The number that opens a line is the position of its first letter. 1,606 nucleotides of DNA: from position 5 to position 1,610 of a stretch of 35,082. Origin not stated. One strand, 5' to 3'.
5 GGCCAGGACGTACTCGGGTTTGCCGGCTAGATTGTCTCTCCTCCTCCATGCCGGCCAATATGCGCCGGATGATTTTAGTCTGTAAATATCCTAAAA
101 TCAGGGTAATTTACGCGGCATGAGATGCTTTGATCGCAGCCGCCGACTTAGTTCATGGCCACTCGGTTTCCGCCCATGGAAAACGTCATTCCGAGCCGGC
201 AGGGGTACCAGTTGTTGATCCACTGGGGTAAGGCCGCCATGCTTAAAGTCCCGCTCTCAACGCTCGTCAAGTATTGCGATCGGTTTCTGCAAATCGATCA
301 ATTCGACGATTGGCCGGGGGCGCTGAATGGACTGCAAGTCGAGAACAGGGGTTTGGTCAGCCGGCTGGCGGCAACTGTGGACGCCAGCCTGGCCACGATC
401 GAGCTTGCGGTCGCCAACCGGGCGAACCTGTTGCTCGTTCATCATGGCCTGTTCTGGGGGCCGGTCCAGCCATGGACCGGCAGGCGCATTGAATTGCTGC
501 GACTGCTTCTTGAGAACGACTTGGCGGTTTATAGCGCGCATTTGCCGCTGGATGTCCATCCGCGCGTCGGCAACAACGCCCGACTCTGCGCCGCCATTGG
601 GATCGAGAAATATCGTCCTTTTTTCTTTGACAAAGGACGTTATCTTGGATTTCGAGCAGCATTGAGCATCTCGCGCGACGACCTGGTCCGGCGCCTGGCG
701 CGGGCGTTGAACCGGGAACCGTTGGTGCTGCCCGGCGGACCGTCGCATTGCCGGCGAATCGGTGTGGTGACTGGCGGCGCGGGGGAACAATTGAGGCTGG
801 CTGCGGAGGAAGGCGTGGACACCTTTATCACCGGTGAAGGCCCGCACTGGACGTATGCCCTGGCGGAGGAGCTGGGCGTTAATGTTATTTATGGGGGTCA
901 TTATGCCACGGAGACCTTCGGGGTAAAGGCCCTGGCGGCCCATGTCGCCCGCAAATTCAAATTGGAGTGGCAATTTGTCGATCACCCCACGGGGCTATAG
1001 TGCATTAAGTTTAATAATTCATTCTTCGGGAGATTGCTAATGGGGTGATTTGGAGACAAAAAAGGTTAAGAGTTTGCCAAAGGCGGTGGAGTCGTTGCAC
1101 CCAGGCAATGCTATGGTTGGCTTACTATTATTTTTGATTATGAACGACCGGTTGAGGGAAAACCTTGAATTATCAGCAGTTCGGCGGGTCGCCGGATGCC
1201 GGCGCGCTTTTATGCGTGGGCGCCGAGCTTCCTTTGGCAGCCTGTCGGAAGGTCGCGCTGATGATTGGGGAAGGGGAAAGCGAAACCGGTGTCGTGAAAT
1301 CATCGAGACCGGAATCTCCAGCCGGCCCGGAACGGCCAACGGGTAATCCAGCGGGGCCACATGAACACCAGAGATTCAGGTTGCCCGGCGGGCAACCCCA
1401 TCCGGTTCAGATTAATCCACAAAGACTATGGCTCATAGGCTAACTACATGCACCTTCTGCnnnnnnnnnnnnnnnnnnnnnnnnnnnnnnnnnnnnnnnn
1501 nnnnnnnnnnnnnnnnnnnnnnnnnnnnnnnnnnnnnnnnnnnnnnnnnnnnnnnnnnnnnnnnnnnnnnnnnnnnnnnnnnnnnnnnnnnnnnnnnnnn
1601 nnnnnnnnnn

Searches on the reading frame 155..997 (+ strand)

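Call 49: search_protein_families(library=pfam, proteins=[window:155-997:+], max_evalue=0.001)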
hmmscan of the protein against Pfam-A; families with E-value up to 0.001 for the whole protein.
window:155-997:+ (281 aa): 1 family
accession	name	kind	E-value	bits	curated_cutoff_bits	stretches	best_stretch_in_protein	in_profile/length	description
PF01784.24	DUF34_NIF3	-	1.6e-54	185.7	23.4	1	34-276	3-251/256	Duf34/NIF3 (NGG1p interacting factor 3)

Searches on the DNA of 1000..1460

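Call 47: search_rna_families(source=window, start=1000, end=1460, threshold=evalue, max_evalue=5)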
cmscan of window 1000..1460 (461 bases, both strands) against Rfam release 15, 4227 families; matches with E-value up to 5: 0.
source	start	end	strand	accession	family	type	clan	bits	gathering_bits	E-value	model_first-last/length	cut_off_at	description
